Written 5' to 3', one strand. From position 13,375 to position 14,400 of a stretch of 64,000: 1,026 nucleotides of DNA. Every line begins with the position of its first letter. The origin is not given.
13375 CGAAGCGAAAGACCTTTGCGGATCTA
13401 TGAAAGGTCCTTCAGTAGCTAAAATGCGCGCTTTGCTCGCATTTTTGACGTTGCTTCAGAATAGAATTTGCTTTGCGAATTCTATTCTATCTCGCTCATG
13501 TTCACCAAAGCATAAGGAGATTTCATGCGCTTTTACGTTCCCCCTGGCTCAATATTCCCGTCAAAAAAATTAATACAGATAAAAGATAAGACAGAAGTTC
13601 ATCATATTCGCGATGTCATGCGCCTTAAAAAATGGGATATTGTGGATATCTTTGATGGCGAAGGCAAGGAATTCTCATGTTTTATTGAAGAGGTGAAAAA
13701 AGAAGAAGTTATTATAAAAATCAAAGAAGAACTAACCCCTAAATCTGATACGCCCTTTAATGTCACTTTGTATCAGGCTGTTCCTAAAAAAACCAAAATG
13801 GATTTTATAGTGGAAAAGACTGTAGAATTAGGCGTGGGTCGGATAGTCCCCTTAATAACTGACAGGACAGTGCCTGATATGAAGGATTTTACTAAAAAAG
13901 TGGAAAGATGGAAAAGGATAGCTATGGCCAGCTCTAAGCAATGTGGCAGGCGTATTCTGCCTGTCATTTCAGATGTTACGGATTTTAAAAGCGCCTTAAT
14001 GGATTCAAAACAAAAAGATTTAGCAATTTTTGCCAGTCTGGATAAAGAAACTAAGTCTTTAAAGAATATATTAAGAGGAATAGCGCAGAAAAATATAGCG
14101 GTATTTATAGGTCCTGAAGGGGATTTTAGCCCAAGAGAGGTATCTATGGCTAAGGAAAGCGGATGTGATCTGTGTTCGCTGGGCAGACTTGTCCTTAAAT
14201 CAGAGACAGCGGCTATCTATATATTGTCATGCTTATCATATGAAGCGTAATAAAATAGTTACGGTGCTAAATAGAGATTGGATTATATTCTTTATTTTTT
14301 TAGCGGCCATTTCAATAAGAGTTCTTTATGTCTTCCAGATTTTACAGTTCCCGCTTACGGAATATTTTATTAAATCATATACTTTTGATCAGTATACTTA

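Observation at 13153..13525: tRNA genes embedded in a conserved leader-tRNA-trailer cassette with an enclosing long-range stem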

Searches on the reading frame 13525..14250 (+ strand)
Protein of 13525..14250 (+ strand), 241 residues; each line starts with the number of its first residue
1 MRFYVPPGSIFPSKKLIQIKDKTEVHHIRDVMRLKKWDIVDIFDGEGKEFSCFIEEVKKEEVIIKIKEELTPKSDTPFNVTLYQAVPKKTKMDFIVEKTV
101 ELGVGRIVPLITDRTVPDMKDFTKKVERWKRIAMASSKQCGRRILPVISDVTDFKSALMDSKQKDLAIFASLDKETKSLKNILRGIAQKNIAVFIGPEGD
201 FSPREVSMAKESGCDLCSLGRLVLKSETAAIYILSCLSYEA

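Call 10: find_encoding_contigs(protein=window:13525-14250:+, flank=10000, max_places=6)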
Protein window:13525-14250:+ (241 aa): 1 contig read that carries it; 1 place shown.
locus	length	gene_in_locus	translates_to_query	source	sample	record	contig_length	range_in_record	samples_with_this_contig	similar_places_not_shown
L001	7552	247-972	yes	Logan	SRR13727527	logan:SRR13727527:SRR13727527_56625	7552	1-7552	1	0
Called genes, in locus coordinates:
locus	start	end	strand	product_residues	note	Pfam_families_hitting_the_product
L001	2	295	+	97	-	?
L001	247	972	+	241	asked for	PF20260:PUA_4, PF04452:Methyltrans_RNA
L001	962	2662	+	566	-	PF13231:PMT_2, PF13414:TPR_11 (faint)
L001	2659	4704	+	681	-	PF13432:TPR_16 (weak), PF00515:TPR_1, PF07719:TPR_2 (weak), PF13181:TPR_8 (weak), PF13414:TPR_11, PF13424:TPR_12, PF13431:TPR_17 (weak), PF23914:TPR_CcmH_CycH (weak), +20 more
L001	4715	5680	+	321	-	PF00535:Glycos_transf_2, PF10111:Glyco_tranf_2_2, PF13506:Glyco_transf_21 (weak), PF13641:Glyco_tranf_2_3, PF13632:Glyco_trans_2_3 (weak)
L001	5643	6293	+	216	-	PF02353:CMAS, PF13489:Methyltransf_23, PF03848:TehB (weak), PF13847:Methyltransf_31, PF08241:Methyltransf_11, PF08242:Methyltransf_12, PF13649:Methyltransf_25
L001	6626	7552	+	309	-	?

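Call 43: find_homologous_proteins(query=window:13525-14250:+, max_evalue=1e-20)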
Query window:13525-14250:+ (241 aa): 1538 proteins with E <= 1e-20 among 2273 candidates; the best 120 are listed.
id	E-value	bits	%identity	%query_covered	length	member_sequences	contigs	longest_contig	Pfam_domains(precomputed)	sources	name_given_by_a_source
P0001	4.6e-143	493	93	100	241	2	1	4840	PF04452.20,PF20260.5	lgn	-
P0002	1.4e-127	442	82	100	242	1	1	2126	PF04452.20,PF20260.5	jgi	-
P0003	2.2e-127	442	82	100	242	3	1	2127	PF04452.20,PF20260.5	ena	-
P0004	2.0e-123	429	79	100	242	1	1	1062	PF04452.20,PF20260.5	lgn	-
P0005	2.2e-123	429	80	100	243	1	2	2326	PF04452.20,PF20260.5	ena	-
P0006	1.2e-120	420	78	100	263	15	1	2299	PF04452.20,PF20260.5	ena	-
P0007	1.3e-120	419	78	100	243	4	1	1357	PF04452.20,PF20260.5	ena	-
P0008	1.4e-120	419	79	100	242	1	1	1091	PF04452.20,PF20260.5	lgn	-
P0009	1.6e-120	419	77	100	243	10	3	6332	PF04452.20,PF20260.5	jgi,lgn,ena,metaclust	metaclust:\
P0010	7.0e-119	414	75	100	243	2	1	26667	PF04452.20,PF20260.5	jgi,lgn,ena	-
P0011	3.9e-118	411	78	100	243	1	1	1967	PF04452.20,PF20260.5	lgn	-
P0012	4.1e-118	411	78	100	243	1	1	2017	PF04452.20,PF20260.5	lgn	-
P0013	3.6e-116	405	78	100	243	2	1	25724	PF04452.20,PF20260.5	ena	-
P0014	3.4e-115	402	73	100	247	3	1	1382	PF04452.20,PF20260.5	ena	-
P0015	6.1e-114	398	74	100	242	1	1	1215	PF04452.20,PF20260.5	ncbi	-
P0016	6.2e-114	398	76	100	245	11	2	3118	PF04452.20,PF20260.5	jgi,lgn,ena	-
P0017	9.8e-114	397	76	100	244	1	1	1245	PF04452.20,PF20260.5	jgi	jgi:16S rRNA (uracil1498-N3)-methyltransferase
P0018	3.6e-113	395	75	100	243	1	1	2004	PF04452.20,PF20260.5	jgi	jgi:16S rRNA (uracil1498-N3)-methyltransferase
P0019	4.5e-113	395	73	100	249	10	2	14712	PF04452.20,PF20260.5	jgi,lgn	-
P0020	5.7e-113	394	72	100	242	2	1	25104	PF04452.20,PF20260.5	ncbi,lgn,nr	ncbi:MAG: 16S rRNA (uracil(1498)-N(3))-methyltransferase [Candidatus Omnitrophica bacterium]|nr:16S 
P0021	1.1e-112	394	72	100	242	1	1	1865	PF04452.20,PF20260.5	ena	-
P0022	1.6e-112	393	74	100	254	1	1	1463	PF04452.20,PF20260.5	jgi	jgi:16S rRNA (uracil1498-N3)-methyltransferase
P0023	7.6e-112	391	72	100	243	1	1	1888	PF04452.20,PF20260.5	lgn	-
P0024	7.9e-111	387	73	100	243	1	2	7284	PF04452.20,PF20260.5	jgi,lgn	-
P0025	1.1e-110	387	73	100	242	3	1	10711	PF04452.20,PF20260.5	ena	-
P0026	1.4e-110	387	73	100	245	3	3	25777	PF04452.20,PF20260.5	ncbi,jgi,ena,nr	ncbi:MAG: hypothetical protein AUJ70_04680 [Candidatus Omnitrophica bacterium CG1_02_40_15]|nr:MAG: 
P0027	4.0e-110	385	72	100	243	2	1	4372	PF04452.20,PF20260.5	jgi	jgi:16S rRNA (uracil1498-N3)-methyltransferase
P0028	5.3e-110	385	72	100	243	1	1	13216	PF04452.20,PF20260.5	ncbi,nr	ncbi:MAG: RsmE family RNA methyltransferase [Candidatus Omnitrophica bacterium]|nr:RsmE family RNA m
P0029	1.9e-108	380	72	100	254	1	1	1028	PF04452.20,PF20260.5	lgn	-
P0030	3.7e-107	375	70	100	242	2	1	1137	PF04452.20,PF20260.5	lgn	-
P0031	1.4e-106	374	70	100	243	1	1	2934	PF04452.20,PF20260.5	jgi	-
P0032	5.0e-106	372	71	100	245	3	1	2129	PF04452.20,PF20260.5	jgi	-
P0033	2.8e-105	369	70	100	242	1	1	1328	PF04452.20,PF20260.5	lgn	-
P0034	5.5e-105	368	69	100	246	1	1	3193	PF04452.20,PF20260.5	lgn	-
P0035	3.3e-104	366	65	100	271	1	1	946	PF04452.20,PF20260.5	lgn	-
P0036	2.2e-100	353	68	100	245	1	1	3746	PF04452.20,PF20260.5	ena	-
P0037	1.9e-98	347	72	100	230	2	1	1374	PF04452.20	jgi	jgi:16S rRNA (uracil1498-N3)-methyltransferase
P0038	4.6e-98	346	66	100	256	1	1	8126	PF04452.20,PF20260.5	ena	-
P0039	2.1e-95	337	62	100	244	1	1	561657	PF04452.20,PF20260.5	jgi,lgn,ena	-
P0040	2.0e-94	334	63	100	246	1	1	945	PF04452.20,PF20260.5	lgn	-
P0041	1.1e-93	331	66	100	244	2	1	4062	PF04452.20,PF20260.5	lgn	-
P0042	1.3e-91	325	61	100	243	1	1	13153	PF04452.20,PF20260.5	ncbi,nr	ncbi:MAG: RsmE family RNA methyltransferase [Candidatus Omnitrophota bacterium]|nr:RsmE family RNA m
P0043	1.4e-91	325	63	100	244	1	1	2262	PF04452.20,PF20260.5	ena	-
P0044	5.6e-91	323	63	100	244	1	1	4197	PF04452.20,PF20260.5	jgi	-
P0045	4.7e-90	320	63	100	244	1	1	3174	PF04452.20,PF20260.5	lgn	-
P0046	6.0e-90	319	64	100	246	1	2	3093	PF04452.20,PF20260.5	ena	-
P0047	1.3e-89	318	61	100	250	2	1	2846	PF04452.20,PF20260.5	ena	-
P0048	4.0e-89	316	62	100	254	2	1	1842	PF04452.20,PF20260.5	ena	-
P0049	1.2e-88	315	59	100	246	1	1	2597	PF04452.20,PF20260.5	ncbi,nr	ncbi:MAG: RsmE family RNA methyltransferase [Candidatus Omnitrophota bacterium]|nr:RsmE family RNA m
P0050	1.8e-88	314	62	100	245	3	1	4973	PF04452.20,PF20260.5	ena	-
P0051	3.9e-88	313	60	100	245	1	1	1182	PF04452.20,PF20260.5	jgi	-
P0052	4.0e-88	313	61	100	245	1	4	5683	PF04452.20,PF20260.5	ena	-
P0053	5.6e-88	313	59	100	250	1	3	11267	PF04452.20,PF20260.5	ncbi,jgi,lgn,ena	-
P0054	7.7e-88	312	61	100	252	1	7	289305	PF04452.20,PF20260.5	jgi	-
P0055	8.2e-88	312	59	100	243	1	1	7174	PF04452.20,PF20260.5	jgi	-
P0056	1.1e-87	312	58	100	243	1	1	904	PF04452.20,PF20260.5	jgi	-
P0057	1.6e-87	311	61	100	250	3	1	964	PF04452.20,PF20260.5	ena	-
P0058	2.0e-87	311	59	100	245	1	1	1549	PF04452.20,PF20260.5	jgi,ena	-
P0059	2.0e-87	311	61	100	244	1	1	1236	PF04452.20,PF20260.5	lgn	-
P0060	1.9e-86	308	59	100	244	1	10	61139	PF04452.20,PF20260.5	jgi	-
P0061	2.0e-86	308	60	100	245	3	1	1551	PF04452.20,PF20260.5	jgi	-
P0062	2.1e-86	308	61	100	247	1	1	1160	PF04452.20,PF20260.5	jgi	jgi:16S rRNA (uracil1498-N3)-methyltransferase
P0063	9.4e-86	305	59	100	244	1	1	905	PF04452.20,PF20260.5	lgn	-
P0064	2.7e-85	304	56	100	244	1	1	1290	PF04452.20,PF20260.5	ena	-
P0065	2.9e-85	304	61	100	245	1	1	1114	PF04452.20,PF20260.5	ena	-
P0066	6.4e-85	303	59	100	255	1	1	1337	PF04452.20,PF20260.5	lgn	-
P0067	2.2e-84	301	60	100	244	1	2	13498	PF04452.20,PF20260.5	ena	-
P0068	3.3e-84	300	60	100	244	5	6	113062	PF04452.20,PF20260.5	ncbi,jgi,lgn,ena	-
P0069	3.9e-84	300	59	100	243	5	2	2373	PF04452.20,PF20260.5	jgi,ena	jgi:16S rRNA (uracil1498-N3)-methyltransferase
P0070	4.5e-84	300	57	100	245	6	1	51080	PF04452.20,PF20260.5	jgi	-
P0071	4.8e-84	300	56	100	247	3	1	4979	PF04452.20,PF20260.5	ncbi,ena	ncbi:MAG: RsmE family RNA methyltransferase [Candidatus Omnitrophota bacterium]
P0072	7.8e-84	299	59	100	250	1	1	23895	PF04452.20,PF20260.5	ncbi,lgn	-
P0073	7.9e-84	299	56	100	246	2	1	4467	PF04452.20,PF20260.5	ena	-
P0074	8.7e-84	299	55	100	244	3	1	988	PF04452.20,PF20260.5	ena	-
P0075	1.0e-83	299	59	100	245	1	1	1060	PF04452.20,PF20260.5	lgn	-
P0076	1.7e-83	298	56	100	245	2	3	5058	PF04452.20,PF20260.5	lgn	-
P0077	1.7e-83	298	58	100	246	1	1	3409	PF04452.20,PF20260.5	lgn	-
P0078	2.2e-83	298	59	100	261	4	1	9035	PF04452.20,PF20260.5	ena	-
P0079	2.4e-83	298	59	100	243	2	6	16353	PF04452.20,PF20260.5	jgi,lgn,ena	-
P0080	2.8e-83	297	58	100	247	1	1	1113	PF04452.20,PF20260.5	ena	-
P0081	7.9e-83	296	58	100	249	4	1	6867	PF04452.20,PF20260.5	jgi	-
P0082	2.0e-82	295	57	100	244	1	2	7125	PF04452.20,PF20260.5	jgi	jgi:16S rRNA (uracil1498-N3)-methyltransferase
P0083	3.2e-82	294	59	100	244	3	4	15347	PF04452.20,PF20260.5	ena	-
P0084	4.0e-82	294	58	100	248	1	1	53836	PF04452.20,PF20260.5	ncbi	ncbi:RsmE family RNA methyltransferase [Candidatus Omnitrophota bacterium]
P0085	7.9e-82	293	59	100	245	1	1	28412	PF04452.20,PF20260.5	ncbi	ncbi:RsmE family RNA methyltransferase [Candidatus Omnitrophota bacterium]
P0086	1.0e-81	292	57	100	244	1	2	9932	PF04452.20,PF20260.5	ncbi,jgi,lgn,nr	ncbi:MAG: 16S rRNA (uracil(1498)-N(3))-methyltransferase [Candidatus Omnitrophica bacterium]|nr:16S 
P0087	1.6e-81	292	59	100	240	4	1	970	PF04452.20,PF20260.5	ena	-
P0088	1.7e-81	292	55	100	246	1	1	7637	PF04452.20,PF20260.5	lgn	-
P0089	2.1e-81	291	59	100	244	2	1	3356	PF04452.20,PF20260.5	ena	-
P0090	2.3e-81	291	58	100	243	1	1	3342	PF04452.20,PF20260.5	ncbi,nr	ncbi:MAG: 16S rRNA (uracil(1498)-N(3))-methyltransferase [Candidatus Omnitrophota bacterium]|nr:16S 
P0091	3.0e-81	291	58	100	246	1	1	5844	PF04452.20,PF20260.5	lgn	-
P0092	3.8e-81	290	57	100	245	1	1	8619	PF04452.20,PF20260.5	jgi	jgi:16S rRNA (uracil1498-N3)-methyltransferase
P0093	4.3e-81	290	58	100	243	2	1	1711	PF04452.20,PF20260.5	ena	-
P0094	6.7e-81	290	57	100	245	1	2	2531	PF04452.20,PF20260.5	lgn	-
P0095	1.4e-80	289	56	100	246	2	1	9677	PF04452.20,PF20260.5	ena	-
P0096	1.6e-80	288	56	100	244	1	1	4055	PF04452.20,PF20260.5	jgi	jgi:16S rRNA (uracil1498-N3)-methyltransferase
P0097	2.8e-80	288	56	100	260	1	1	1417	PF04452.20,PF20260.5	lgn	-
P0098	3.3e-80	287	57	100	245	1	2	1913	PF04452.20,PF20260.5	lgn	-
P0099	3.6e-80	287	56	100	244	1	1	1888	PF04452.20,PF20260.5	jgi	jgi:16S rRNA (uracil1498-N3)-methyltransferase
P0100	1.6e-79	285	58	100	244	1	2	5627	PF04452.20,PF20260.5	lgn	-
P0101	2.9e-79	284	55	100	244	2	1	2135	PF04452.20,PF20260.5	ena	-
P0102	7.5e-79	283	56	100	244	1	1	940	PF04452.20,PF20260.5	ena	-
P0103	9.6e-79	283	56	99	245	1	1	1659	PF04452.20,PF20260.5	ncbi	-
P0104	1.6e-78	282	54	100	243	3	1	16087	PF04452.20,PF20260.5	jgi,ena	-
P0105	1.7e-78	282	54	100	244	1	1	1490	PF04452.20,PF20260.5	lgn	-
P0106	1.8e-78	282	55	100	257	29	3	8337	PF04452.20,PF20260.5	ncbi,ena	-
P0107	3.5e-78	281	58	100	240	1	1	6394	PF04452.20,PF20260.5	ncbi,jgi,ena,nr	ncbi:MAG: 16S rRNA (uracil(1498)-N(3))-methyltransferase [Candidatus Omnitrophica bacterium]|nr:16S 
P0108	6.5e-78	280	56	100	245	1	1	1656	PF04452.20,PF20260.5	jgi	-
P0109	6.7e-78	280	55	100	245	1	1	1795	PF04452.20,PF20260.5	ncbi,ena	-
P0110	1.1e-77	279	56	100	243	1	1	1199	PF04452.20,PF20260.5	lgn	-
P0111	1.3e-77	279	54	100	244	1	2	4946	PF04452.20,PF20260.5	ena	-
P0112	1.5e-77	279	56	100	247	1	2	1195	PF04452.20,PF20260.5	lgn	-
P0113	2.7e-77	278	56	100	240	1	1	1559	PF04452.20,PF20260.5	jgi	-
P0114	9.0e-77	276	55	100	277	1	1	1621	PF04452.20,PF20260.5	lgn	-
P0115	9.3e-77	276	55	100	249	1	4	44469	PF04452.20,PF20260.5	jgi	-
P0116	1.4e-74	269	83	62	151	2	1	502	PF04452.20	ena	-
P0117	1.4e-74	269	54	100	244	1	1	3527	PF04452.20,PF20260.5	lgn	-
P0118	5.0e-74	267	55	100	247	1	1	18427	PF04452.20,PF20260.5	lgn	-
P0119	1.7e-73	265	52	100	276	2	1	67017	PF04452.20,PF20260.5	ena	-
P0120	1.8e-73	265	53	100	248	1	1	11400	PF04452.20,PF20260.5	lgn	-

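Call 44: find_encoding_contigs(protein=P0013, flank=10000, max_places=1)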
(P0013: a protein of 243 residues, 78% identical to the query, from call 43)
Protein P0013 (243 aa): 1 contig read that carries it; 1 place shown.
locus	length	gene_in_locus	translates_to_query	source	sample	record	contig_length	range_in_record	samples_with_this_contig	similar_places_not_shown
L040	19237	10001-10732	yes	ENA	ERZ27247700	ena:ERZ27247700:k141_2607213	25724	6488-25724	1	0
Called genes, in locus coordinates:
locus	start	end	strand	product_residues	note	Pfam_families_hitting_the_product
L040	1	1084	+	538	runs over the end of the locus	PF11104:PilM_2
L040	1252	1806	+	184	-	PF04350:PilO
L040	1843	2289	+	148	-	-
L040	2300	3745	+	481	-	PF07660:STN (weak), PF03958:Secretin_N (weak), PF00263:Secretin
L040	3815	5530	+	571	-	PF05157:MshEN, PF00437:T2SSE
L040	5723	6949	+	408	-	PF28597:T2SSF_N, PF00482:T2SSF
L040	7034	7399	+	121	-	PF07963:N_methyl, PF16732:ComP_DUS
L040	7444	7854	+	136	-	PF07963:N_methyl, PF16732:ComP_DUS (weak)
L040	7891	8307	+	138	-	PF07963:N_methyl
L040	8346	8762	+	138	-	PF07963:N_methyl (weak)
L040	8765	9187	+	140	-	-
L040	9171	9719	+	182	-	PF07963:N_methyl (weak)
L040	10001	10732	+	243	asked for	PF20260:PUA_4, PF04452:Methyltrans_RNA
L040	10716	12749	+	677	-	PF13231:PMT_2 (weak), PF00515:TPR_1, PF13181:TPR_8 (weak), PF13414:TPR_11 (weak), PF13424:TPR_12 (weak), PF13431:TPR_17 (weak), PF13181:TPR_8, PF13414:TPR_11, +10 more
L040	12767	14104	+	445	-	PF00919:UPF0004, PF04055:Radical_SAM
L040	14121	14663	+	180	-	PF02674:Colicin_V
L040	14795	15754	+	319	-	PF01784:DUF34_NIF3 (faint)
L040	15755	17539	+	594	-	PF01807:Zn_ribbon_DnaG, PF08275:DNAG_N, PF01751:Toprim, PF13155:Toprim_2, PF13662:Toprim_4, PF10410:DnaB_bind (weak)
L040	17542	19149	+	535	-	PF03979:Sigma70_r1_1, PF00140:Sigma70_r1_2, PF04542:Sigma70_r2, PF04539:Sigma70_r3, PF04545:Sigma70_r4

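Call 45: find_encoding_contigs(protein=P0026, flank=10000, max_places=1)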
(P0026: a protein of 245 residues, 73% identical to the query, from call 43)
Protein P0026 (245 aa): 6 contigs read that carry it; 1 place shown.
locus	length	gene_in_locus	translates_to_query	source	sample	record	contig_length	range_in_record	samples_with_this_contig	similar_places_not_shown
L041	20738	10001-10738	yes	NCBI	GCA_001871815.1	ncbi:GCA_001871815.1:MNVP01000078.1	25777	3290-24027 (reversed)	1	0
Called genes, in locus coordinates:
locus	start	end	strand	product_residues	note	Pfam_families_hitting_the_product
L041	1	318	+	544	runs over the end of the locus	PF11104:PilM_2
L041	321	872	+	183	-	PF04350:PilO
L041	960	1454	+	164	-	-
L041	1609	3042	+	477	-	PF07660:STN (weak), PF03958:Secretin_N, PF00263:Secretin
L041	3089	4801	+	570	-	PF05157:MshEN, PF00437:T2SSE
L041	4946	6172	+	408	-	PF28597:T2SSF_N, PF00482:T2SSF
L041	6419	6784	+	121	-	PF07963:N_methyl, PF16732:ComP_DUS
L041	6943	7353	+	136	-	PF07963:N_methyl (weak), PF16732:ComP_DUS, PF16734:Pilin_GH (weak)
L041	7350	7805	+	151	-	PF07963:N_methyl (weak)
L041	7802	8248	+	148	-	PF07963:N_methyl (weak)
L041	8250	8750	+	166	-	PF07963:N_methyl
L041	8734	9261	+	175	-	PF07963:N_methyl (weak)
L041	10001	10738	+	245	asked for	PF20260:PUA_4, PF04452:Methyltrans_RNA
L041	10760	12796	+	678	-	PF13231:PMT_2, PF00515:TPR_1 (weak), PF13181:TPR_8 (weak), PF13424:TPR_12 (weak), PF13414:TPR_11, PF13431:TPR_17 (weak), PF00515:TPR_1 (weak), PF13414:TPR_11 (weak), +14 more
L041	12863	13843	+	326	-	PF00535:Glycos_transf_2, PF10111:Glyco_tranf_2_2, PF13506:Glyco_transf_21, PF13641:Glyco_tranf_2_3, PF13632:Glyco_trans_2_3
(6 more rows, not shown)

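Call 46: find_encoding_contigs(protein=P0039, flank=10000, max_places=1)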
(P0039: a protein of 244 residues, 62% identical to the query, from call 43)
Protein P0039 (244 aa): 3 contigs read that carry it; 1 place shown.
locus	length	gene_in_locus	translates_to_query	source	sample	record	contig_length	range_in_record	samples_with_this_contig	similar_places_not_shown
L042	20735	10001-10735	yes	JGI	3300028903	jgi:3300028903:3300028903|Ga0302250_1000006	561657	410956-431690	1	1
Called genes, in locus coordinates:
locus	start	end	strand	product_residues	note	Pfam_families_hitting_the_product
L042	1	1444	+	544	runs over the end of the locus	PF11104:PilM_2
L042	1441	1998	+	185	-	PF04350:PilO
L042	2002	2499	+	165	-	-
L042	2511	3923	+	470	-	PF07660:STN (faint), PF03958:Secretin_N, PF00263:Secretin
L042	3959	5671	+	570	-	PF05157:MshEN, PF00437:T2SSE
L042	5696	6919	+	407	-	PF28597:T2SSF_N, PF00482:T2SSF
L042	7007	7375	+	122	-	PF07963:N_methyl, PF16732:ComP_DUS (weak)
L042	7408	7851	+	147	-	PF07963:N_methyl (weak), PF16732:ComP_DUS (weak)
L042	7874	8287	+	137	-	PF07963:N_methyl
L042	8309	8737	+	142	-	PF16734:Pilin_GH (weak)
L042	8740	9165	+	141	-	PF07963:N_methyl (weak)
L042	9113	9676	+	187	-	PF07963:N_methyl (weak)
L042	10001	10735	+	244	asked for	PF20260:PUA_4, PF04452:Methyltrans_RNA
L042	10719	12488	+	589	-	PF13231:PMT_2, PF07719:TPR_2 (faint), PF13374:TPR_10 (faint), PF13414:TPR_11 (faint), PF13424:TPR_12 (faint), PF13428:TPR_14 (faint), PF00515:TPR_1 (weak), PF13181:TPR_8 (weak), +4 more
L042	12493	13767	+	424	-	PF00919:UPF0004, PF04055:Radical_SAM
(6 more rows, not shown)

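Call 47: find_encoding_contigs(protein=P0054, flank=10000, max_places=1)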
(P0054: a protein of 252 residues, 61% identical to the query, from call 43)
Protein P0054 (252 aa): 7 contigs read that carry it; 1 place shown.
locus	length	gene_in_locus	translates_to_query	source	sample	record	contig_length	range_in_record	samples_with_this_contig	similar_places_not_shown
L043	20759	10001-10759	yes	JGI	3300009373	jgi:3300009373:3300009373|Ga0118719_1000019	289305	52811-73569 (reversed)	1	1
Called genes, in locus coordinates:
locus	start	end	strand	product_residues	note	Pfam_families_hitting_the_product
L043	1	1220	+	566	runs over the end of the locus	PF05157:MshEN, PF00437:T2SSE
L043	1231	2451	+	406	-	PF28597:T2SSF_N, PF00482:T2SSF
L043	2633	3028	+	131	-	PF07963:N_methyl, PF16734:Pilin_GH (weak)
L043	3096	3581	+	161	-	PF07963:N_methyl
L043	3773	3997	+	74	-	PF13411:MerR_1 (weak)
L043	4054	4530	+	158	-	PF07963:N_methyl (weak)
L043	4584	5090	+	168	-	PF07963:N_methyl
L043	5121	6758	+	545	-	PF25840:Ulvan_lyase_N (faint), PF06662:C5-epim_C (faint), PF07470:Glyco_hydro_88 (weak)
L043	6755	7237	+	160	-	PF07963:N_methyl (weak)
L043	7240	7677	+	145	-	PF07963:N_methyl (weak)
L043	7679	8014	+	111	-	PF07963:N_methyl (weak)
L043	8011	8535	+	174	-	-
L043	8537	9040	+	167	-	PF07963:N_methyl (faint)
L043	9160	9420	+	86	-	-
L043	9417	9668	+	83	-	-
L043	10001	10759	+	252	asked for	PF20260:PUA_4, PF04452:Methyltrans_RNA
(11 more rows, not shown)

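Call 48: find_encoding_contigs(protein=P0068, flank=10000, max_places=1)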
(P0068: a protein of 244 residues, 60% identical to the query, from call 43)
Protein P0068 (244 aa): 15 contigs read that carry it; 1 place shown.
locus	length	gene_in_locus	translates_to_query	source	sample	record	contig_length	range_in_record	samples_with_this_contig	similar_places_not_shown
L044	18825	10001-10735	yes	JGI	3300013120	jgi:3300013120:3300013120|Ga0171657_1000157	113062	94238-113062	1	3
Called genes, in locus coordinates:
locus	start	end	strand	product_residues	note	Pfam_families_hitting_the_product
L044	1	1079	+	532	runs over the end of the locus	PF11104:PilM_2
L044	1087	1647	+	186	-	PF04350:PilO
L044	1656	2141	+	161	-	PF16537:T2SSB (faint)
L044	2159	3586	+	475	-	PF03958:Secretin_N, PF00263:Secretin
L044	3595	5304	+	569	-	PF05157:MshEN, PF00437:T2SSE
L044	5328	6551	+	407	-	PF28597:T2SSF_N, PF00482:T2SSF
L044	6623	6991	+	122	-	PF07963:N_methyl, PF16732:ComP_DUS, PF16734:Pilin_GH (weak)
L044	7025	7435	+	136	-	PF07963:N_methyl (weak), PF16732:ComP_DUS (weak)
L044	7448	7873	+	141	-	PF07963:N_methyl (weak)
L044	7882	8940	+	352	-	PF00437:T2SSE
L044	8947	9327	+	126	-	PF07963:N_methyl (weak)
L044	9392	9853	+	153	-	-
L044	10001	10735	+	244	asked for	PF20260:PUA_4, PF04452:Methyltrans_RNA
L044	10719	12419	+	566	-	PF13231:PMT_2, PF25063:ARM_TT21_C (weak), PF00515:TPR_1 (faint), PF07719:TPR_2 (faint), PF13414:TPR_11 (weak)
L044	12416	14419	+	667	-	PF13424:TPR_12 (weak), PF00515:TPR_1 (weak), PF07719:TPR_2 (weak), PF13424:TPR_12, PF14559:TPR_19 (weak), PF00515:TPR_1, PF07719:TPR_2 (weak), PF13181:TPR_8 (weak), +15 more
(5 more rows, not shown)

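Call 55: find_encoding_contigs(protein=P0001, flank=5000, max_places=1)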
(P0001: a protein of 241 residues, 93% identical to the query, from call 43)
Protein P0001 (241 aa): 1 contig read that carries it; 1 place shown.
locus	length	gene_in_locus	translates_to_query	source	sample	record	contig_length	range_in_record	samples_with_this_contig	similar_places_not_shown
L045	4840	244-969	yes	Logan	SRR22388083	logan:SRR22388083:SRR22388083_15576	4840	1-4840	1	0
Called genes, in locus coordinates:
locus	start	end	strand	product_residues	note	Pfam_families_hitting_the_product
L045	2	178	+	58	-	?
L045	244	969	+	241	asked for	PF20260:PUA_4, PF04452:Methyltrans_RNA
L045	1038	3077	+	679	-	PF13231:PMT_2 (weak), PF13432:TPR_16 (weak), PF00515:TPR_1, PF07719:TPR_2 (weak), PF13181:TPR_8 (weak), PF13424:TPR_12, PF00515:TPR_1 (weak), PF13414:TPR_11 (weak), +15 more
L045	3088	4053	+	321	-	PF00535:Glycos_transf_2, PF10111:Glyco_tranf_2_2, PF13506:Glyco_transf_21 (weak), PF13641:Glyco_tranf_2_3, PF13632:Glyco_trans_2_3 (weak)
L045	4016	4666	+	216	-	PF02353:CMAS (weak), PF13489:Methyltransf_23, PF03848:TehB, PF13847:Methyltransf_31, PF08241:Methyltransf_11, PF08242:Methyltransf_12, PF13649:Methyltransf_25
